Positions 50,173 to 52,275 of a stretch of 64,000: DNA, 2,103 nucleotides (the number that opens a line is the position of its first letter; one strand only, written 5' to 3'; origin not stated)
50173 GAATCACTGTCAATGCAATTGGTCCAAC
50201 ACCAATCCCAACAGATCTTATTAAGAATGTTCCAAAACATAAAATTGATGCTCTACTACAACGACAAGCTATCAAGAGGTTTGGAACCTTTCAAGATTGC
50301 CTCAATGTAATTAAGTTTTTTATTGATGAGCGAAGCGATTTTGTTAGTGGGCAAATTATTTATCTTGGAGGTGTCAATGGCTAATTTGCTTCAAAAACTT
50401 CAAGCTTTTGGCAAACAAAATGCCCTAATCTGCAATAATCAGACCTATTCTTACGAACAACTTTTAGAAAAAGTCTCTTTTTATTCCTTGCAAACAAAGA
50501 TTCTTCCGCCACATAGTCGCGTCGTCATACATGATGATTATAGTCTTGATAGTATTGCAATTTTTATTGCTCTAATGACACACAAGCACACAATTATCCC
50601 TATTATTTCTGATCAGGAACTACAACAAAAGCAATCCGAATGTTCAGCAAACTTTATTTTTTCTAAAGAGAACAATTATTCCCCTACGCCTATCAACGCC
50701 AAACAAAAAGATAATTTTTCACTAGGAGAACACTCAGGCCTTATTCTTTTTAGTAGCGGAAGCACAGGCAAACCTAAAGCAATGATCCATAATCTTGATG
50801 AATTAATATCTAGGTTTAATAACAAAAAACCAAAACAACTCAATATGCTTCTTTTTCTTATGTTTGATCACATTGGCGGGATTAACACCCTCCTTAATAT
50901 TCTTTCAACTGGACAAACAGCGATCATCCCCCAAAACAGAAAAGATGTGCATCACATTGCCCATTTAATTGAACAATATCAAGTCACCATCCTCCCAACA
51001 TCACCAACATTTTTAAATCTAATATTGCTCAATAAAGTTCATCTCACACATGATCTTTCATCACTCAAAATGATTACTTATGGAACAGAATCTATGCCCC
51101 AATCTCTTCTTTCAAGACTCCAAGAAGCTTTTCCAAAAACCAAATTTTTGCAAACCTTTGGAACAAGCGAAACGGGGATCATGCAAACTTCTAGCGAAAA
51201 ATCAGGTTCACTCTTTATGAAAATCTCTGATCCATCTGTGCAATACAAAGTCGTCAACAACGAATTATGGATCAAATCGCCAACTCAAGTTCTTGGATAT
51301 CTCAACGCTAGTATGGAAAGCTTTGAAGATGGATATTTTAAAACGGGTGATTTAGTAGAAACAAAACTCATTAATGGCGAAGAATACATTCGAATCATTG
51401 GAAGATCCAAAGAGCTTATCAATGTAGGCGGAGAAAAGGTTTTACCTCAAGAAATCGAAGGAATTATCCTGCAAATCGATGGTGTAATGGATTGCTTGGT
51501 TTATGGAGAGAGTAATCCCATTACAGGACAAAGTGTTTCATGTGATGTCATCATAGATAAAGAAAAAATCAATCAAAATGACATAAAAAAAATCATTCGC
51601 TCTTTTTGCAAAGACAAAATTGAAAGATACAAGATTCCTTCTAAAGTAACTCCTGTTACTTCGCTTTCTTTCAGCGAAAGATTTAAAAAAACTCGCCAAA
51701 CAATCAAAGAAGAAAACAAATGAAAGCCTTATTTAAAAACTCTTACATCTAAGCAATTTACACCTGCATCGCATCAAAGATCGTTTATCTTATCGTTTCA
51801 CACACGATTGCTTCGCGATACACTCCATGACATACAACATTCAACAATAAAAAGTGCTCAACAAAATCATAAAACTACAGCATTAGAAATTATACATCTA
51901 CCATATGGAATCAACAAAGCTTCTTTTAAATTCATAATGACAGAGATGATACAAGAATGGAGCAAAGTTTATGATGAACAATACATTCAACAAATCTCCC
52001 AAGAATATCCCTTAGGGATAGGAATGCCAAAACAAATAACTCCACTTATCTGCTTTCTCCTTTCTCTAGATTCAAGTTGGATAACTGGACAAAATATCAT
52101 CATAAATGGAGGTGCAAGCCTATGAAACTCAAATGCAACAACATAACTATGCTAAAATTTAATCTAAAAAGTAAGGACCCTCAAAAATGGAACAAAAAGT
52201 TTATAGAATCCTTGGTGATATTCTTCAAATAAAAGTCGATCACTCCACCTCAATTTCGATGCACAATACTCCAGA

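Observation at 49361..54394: FkbH-like / two ACP / acyl-AMP ligase / SDR / VOC sub-cluster: candidate pathway for an unusual ACP-borne acyl (glyceroyl-type) substituent on an amino sugar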

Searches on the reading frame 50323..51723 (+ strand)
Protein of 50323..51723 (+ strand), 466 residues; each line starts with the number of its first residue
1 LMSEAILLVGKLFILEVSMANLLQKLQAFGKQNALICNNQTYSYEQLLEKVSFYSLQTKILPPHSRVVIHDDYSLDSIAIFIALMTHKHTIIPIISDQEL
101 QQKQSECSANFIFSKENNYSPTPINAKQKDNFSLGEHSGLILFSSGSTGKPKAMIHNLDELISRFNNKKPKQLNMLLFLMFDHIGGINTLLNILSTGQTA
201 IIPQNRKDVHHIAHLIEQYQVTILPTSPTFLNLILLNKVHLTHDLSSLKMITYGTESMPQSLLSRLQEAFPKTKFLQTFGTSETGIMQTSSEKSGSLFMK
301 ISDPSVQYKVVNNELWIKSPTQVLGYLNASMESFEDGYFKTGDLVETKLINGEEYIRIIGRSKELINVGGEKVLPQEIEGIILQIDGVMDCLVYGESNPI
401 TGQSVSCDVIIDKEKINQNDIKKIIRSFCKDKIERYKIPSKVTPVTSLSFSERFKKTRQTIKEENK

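Call 4: search_protein_families(library=pfam, proteins=[window:50323-51723:+], max_evalue=0.01)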
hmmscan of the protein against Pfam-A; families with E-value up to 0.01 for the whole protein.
window:50323-51723:+ (466 aa): 3 families
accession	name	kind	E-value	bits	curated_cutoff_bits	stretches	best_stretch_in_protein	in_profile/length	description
PF00501.34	AMP-binding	-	1.3e-31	110.3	29.9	1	140-326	166-383/384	AMP-binding enzyme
PF13193.12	AMP-binding_C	-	6.5e-09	37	24.5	1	377-448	1-69/76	AMP-binding enzyme C-terminal domain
PF23562.2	AMP-binding_C_3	-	0.001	19.8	20.8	1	365-405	4-45/124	AMP-binding enzyme C-terminal domain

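Call 5: search_protein_families(library=ncbifam, proteins=[window:50323-51723:+], max_evalue=0.01)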
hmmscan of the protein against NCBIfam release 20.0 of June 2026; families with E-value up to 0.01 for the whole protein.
window:50323-51723:+ (466 aa): 97 families (the best 25 are shown)
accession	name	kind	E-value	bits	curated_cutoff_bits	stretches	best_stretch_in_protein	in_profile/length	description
NF004837.0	PRK06187.1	subfamily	3.2e-43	147.8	476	1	65-463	106-520/531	long-chain-fatty-acid--CoA ligase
TIGR01923.1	menE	equivalog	1.2e-37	129.8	330.15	1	95-459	90-440/442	o-succinylbenzoate--CoA ligase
NF006182.0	PRK08316.1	subfamily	2.5e-34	118.7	663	1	135-448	170-500/523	fatty acyl-CoA synthetase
NF002966.0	PRK03640.1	equivalog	5.2e-33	114.4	556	1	91-464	100-479/483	o-succinylbenzoate--CoA ligase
NF005801.1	PRK07656.1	equivalog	4.6e-32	111.3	657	1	126-453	154-491/500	FadD3 family acyl-CoA ligase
NF052269.1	Staph_lig_FadD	equivalog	8.7e-32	110.1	650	1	137-463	151-491/499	long-chain-fatty-acid--CoA ligase FadD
NF004511.1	PRK05852.1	equivalog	2.9e-31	108.7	650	1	126-459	145-498/505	FadD7 family fatty acid--CoA ligase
NF005307.0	PRK06839.1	equivalog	3.6e-30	105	748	1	125-446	136-474/496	o-succinylbenzoate--CoA ligase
NF006181.0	PRK08314.1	subfamily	5e-30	104.3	705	1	139-460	207-549/563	long-chain-fatty-acid--CoA ligase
NF005463.0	PRK07059.1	subfamily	3e-29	101.8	869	1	166-464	246-555/557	long-chain-fatty-acid--CoA ligase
NF052580.1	Str24CoAsynCasG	equivalog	3.7e-29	101.5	750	1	138-442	190-526/548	steroid-24-oyl-CoA synthetase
NF006167.0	PRK08308.1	equivalog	7.4e-29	100.8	513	1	35-459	2-405/414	acyl-CoA synthetase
NF004114.0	PRK05605.1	equivalog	7.6e-29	100.4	766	1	134-464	219-568/575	long-chain-fatty-acid--CoA ligase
NF005863.0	PRK07798.1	subfamily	6.1e-28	97.7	543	2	352-449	421-515/540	acyl-CoA synthetase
NF005676.0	PRK07470.1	equivalog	5.8e-27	94.5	774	2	317-464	384-528/544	acyl-CoA synthetase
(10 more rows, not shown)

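Call 36: find_homologous_proteins(query=window:50377-51720:+, max_evalue=1e-10)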
Query seq(448 aa) (448 aa): 8000 proteins with E <= 1e-10 among 8000 candidates; the best 120 are listed.
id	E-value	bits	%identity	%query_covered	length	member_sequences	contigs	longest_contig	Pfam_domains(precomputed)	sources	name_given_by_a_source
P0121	1.1e-292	988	100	100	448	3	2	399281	PF00501.35,PF13193.13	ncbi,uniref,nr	ncbi:ANL family adenylate-forming protein [Helicobacter kayseriensis]|uniref:ANL family adenylate-fo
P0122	5.2e-195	666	68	98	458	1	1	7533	PF00501.35,PF13193.13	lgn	-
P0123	7.7e-195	666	68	98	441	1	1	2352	PF00501.35,PF13193.13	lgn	-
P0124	2.8e-192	657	68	99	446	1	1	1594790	PF00501.35,PF13193.13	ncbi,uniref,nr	ncbi:hypothetical protein BBW65_03950 [Helicobacter enhydrae]|uniref:AMP-dependent synthetase n=1 Ta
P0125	4.8e-191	653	66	99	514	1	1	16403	PF00501.35,PF13193.13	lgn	-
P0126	5.3e-190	650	66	99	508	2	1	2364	PF00501.35,PF13193.13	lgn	-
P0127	4.1e-189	647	67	98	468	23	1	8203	PF00501.35,PF13193.13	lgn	-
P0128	9.3e-189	645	66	98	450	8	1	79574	PF00501.35,PF13193.13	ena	-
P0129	1.3e-187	642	65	99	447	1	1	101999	PF00501.35,PF13193.13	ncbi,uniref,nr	ncbi:ANL family adenylate-forming protein [Helicobacter cholecystus]|uniref:ANL family adenylate-for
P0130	3.6e-187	640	65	98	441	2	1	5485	PF00501.35,PF13193.13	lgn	-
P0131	1.5e-186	638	65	98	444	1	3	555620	PF00501.35,PF13193.13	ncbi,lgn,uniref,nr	ncbi:class I adenylate-forming enzyme family protein [Helicobacter pametensis]|uniref:class I adenyl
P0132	3.7e-185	634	66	98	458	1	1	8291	PF00501.35,PF13193.13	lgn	-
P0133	6.0e-184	630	65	98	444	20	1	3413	PF00501.35,PF13193.13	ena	-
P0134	1.4e-146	507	55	99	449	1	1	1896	PF00501.35,PF13193.13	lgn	-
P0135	6.1e-146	504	55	99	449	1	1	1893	PF00501.35,PF13193.13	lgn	-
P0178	2.3e-141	489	54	98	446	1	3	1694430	PF00501.35,PF13193.13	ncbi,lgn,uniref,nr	ncbi:ANL family adenylate-forming protein [Hippea maritima]|uniref:O-succinylbenzoate--CoA ligase n=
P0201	9.8e-140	484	55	98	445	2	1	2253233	PF00501.35,PF13193.13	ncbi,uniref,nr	ncbi:AMP-dependent synthetase and ligase [Aliarcobacter butzleri 7h1h]|uniref:ANL family adenylate-f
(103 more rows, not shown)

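Call 37: find_encoding_contigs(protein=P0124, flank=9000, max_places=1)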
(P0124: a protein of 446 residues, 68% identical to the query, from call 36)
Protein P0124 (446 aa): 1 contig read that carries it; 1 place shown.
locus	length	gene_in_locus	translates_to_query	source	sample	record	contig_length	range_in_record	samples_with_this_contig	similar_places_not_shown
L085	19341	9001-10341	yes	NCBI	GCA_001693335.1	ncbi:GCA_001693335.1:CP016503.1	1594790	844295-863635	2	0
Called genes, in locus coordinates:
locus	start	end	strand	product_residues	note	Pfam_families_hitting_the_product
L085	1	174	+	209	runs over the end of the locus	PF00484:Pro_CA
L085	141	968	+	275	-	PF00793:DAHP_synth_1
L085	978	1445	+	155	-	PF00885:DMRL_synthase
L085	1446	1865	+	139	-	PF01029:NusB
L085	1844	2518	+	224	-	PF00215:OMPdecase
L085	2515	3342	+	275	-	PF02569:Pantoate_ligase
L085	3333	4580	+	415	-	-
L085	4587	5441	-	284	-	-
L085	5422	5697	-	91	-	PF13641:Glyco_tranf_2_3 (weak), PF00535:Glycos_transf_2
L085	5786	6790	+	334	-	PF01073:3Beta_HSD, PF01370:Epimerase, PF02719:Polysacc_synt_2, PF04321:RmlD_sub_bind, PF05368:NmrA (faint), PF07993:NAD_binding_4, PF13460:NAD_binding_10 (faint), PF16363:GDP_Man_Dehyd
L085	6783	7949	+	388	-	PF01041:DegT_DnrJ_EryC1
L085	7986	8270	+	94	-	-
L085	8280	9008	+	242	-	PF00106:adh_short, PF13561:adh_short_C2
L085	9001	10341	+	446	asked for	PF00501:AMP-binding, PF13193:AMP-binding_C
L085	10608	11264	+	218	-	PF00132:Hexapep (weak)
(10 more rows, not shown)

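Call 38: find_encoding_contigs(protein=P0201, flank=9000, max_places=1)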
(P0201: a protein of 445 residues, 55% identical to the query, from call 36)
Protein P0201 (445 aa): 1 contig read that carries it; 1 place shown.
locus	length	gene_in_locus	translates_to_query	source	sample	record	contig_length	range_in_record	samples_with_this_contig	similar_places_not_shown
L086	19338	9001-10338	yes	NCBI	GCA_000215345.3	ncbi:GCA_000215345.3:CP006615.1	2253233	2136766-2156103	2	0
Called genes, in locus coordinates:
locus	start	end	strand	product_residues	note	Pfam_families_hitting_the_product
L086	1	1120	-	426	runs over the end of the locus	PF03952:Enolase_N, PF00113:Enolase_C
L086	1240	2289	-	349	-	PF00154:RecA_N, PF08423:Rad51, PF06745:ATPase (weak), PF27531:MT3502_N, PF21096:RecA_C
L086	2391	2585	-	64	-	-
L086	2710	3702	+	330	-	PF00106:adh_short, PF01073:3Beta_HSD, PF01370:Epimerase, PF02719:Polysacc_synt_2, PF04321:RmlD_sub_bind, PF05368:NmrA, PF13460:NAD_binding_10, PF16363:GDP_Man_Dehyd, +1 more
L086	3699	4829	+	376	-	PF00155:Aminotran_1_2 (weak), PF01041:DegT_DnrJ_EryC1, PF01053:Cys_Met_Meta_PP (weak), PF01212:Beta_elim_lyase (weak)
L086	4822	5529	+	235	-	PF02348:CTP_transf_3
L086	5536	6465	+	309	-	-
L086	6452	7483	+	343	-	PF03102:NeuB, PF08666:SAF (weak)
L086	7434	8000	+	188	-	PF13420:Acetyltransf_4 (weak)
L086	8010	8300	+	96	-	-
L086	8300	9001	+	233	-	PF00106:adh_short, PF08659:KR (weak), PF13561:adh_short_C2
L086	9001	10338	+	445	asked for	PF00501:AMP-binding, PF13193:AMP-binding_C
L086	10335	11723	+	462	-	PF04464:Glyphos_transf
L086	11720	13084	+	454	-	PF01128:IspD, PF12804:NTP_transf_3, PF13561:adh_short_C2, PF23441:SDR (faint), PF00106:adh_short, PF08659:KR (weak)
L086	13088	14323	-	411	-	PF00535:Glycos_transf_2, PF10111:Glyco_tranf_2_2, PF13641:Glyco_tranf_2_3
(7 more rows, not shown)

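Call 39: find_encoding_contigs(protein=P0132, flank=9000, max_places=1)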
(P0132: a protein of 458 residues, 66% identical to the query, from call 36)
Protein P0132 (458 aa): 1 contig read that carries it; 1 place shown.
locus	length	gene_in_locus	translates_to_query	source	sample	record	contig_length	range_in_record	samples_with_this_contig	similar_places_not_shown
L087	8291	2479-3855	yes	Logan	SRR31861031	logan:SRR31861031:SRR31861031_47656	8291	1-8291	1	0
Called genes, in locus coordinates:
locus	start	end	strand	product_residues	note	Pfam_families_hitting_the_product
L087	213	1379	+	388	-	PF01041:DegT_DnrJ_EryC1, PF00155:Aminotran_1_2 (weak)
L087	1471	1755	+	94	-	-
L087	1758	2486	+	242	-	PF00106:adh_short, PF13561:adh_short_C2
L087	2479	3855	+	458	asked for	PF00501:AMP-binding, PF13193:AMP-binding_C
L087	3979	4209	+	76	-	-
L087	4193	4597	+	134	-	PF13669:Glyoxalase_4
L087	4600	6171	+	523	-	-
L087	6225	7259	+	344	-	PF08545:ACP_syn_III, PF08541:ACP_syn_III_C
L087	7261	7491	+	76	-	-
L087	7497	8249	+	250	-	PF00106:adh_short, PF08659:KR, PF13561:adh_short_C2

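Call 50: search_solved_structures(query=P0121, max_evalue=1e-20)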
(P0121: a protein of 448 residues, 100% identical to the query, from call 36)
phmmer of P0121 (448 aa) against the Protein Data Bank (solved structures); distinct sequences matched with E-value up to 1e-20: 4.
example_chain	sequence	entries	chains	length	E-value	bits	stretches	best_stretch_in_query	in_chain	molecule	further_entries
5buq_A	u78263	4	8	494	8.8e-22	80.6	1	120-445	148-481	2-succinylbenzoate--CoA ligase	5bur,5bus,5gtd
6qjz_A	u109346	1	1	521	1.4e-21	80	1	121-442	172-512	oxalyl CoA-synthetase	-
5ie0_A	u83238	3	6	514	2.9e-21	78.9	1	120-431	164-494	Oxalate--CoA ligase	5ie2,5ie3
3ipl_A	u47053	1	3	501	2.9e-21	78.9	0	112-443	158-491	2-succinylbenzoate--CoA ligase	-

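Call 83: find_encoding_contigs(protein=P0178, flank=8000, max_places=1)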
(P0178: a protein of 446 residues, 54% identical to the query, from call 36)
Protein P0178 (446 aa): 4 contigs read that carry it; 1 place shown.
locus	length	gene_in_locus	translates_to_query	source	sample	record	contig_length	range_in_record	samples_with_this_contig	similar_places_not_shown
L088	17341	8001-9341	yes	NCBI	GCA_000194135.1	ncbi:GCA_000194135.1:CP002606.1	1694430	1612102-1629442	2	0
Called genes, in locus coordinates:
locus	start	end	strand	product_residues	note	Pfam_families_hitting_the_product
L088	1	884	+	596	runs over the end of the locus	PF00669:Flagellin_N, PF07196:Flagellin_IN, PF00700:Flagellin_C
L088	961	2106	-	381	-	PF01041:DegT_DnrJ_EryC1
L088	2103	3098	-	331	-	PF00106:adh_short (weak), PF01073:3Beta_HSD, PF01370:Epimerase, PF02719:Polysacc_synt_2, PF04321:RmlD_sub_bind, PF05368:NmrA, PF13460:NAD_binding_10, PF16363:GDP_Man_Dehyd, +1 more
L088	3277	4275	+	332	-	PF04101:Glyco_tran_28_C (weak)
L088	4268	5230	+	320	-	PF13527:Acetyltransf_9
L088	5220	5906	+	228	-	PF02585:PIG-L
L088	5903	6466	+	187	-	PF13420:Acetyltransf_4 (weak)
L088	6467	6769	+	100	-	-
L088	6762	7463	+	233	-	PF00106:adh_short, PF01370:Epimerase (faint), PF13561:adh_short_C2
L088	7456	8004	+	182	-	PF10543:ORF6N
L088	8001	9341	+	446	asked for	PF00501:AMP-binding, PF13193:AMP-binding_C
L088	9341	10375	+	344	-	PF03102:NeuB, PF08666:SAF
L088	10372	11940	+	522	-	PF09820:AAA-ATPase_like, PF08011:PDDEXK_9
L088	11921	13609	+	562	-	-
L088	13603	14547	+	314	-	PF00535:Glycos_transf_2, PF10111:Glyco_tranf_2_2, PF13641:Glyco_tranf_2_3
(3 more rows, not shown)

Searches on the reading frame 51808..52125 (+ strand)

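Call 4: search_protein_families(library=pfam, proteins=[window:51808-52125:+], max_evalue=0.01)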
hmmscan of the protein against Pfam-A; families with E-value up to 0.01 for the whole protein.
window:51808-52125:+ (105 aa): 1 family
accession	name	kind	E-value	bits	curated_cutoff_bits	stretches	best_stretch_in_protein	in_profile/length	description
PF13561.12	adh_short_C2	-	5.8e-08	33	27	1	22-103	155-235/236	Enoyl-(Acyl carrier protein) reductase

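Call 5: search_protein_families(library=ncbifam, proteins=[window:51808-52125:+], max_evalue=0.01)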
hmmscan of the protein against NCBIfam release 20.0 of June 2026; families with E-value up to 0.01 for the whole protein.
window:51808-52125:+ (105 aa): 77 families (the best 25 are shown)
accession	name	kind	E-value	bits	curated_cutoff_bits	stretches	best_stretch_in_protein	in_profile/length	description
NF047420.2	EF_P_mod_YmfI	equivalog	1.9e-10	40.9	238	1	11-102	145-234/236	elongation factor P 5-aminopentanone reductase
NF005559.1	PRK07231.1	subfamily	1e-08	35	215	1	41-104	184-248/249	glucose 1-dehydrogenase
NF004199.0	PRK05653.1-4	equivalog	1.3e-08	34.7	301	1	25-103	170-245/247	3-oxoacyl-ACP reductase FabG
TIGR01830.1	3oxo_ACP_reduc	equivalog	2.7e-08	33.8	297.75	1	22-102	160-237/239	3-oxoacyl-[acyl-carrier-protein] reductase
NF005753.0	PRK07577.1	equivalog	2.8e-08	33.6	310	1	11-105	139-234/237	SDR family oxidoreductase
NF004202.0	PRK05653.2-2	equivalog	7.6e-08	32.2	333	1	22-103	169-247/259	3-oxoacyl-ACP reductase FabG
NF009468.0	PRK12826.1-4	equivalog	1.6e-07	31.3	318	1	22-105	169-249/256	SDR family oxidoreductase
TIGR01829.1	AcAcCoA_reduct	subfamily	1.6e-07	31.2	302.1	1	24-103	164-240/242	acetoacetyl-CoA reductase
NF004818.0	PRK06172.1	equivalog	3.1e-07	30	336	1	22-103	169-250/253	SDR family oxidoreductase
NF006693.0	PRK09242.1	equivalog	5.5e-07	29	328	1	18-103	169-253/258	SDR family oxidoreductase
NF004522.0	PRK05867.1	equivalog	6.6e-07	29.3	447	1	19-103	170-252/255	SDR family oxidoreductase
TIGR02415.1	23BDH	subfamily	7.7e-07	28.8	304.35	1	34-102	181-250/254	acetoin reductase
NF009092.0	PRK12428.1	subfamily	1.8e-06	27.8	242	1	35-103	183-250/261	coniferyl-alcohol dehydrogenase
NF009469.0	PRK12826.1-5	equivalog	2.1e-06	27.3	489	1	53-105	206-259/269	SDR family oxidoreductase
NF009499.0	PRK12859.1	subfamily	2.3e-06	27.1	366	1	56-102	208-255/258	SDR family oxidoreductase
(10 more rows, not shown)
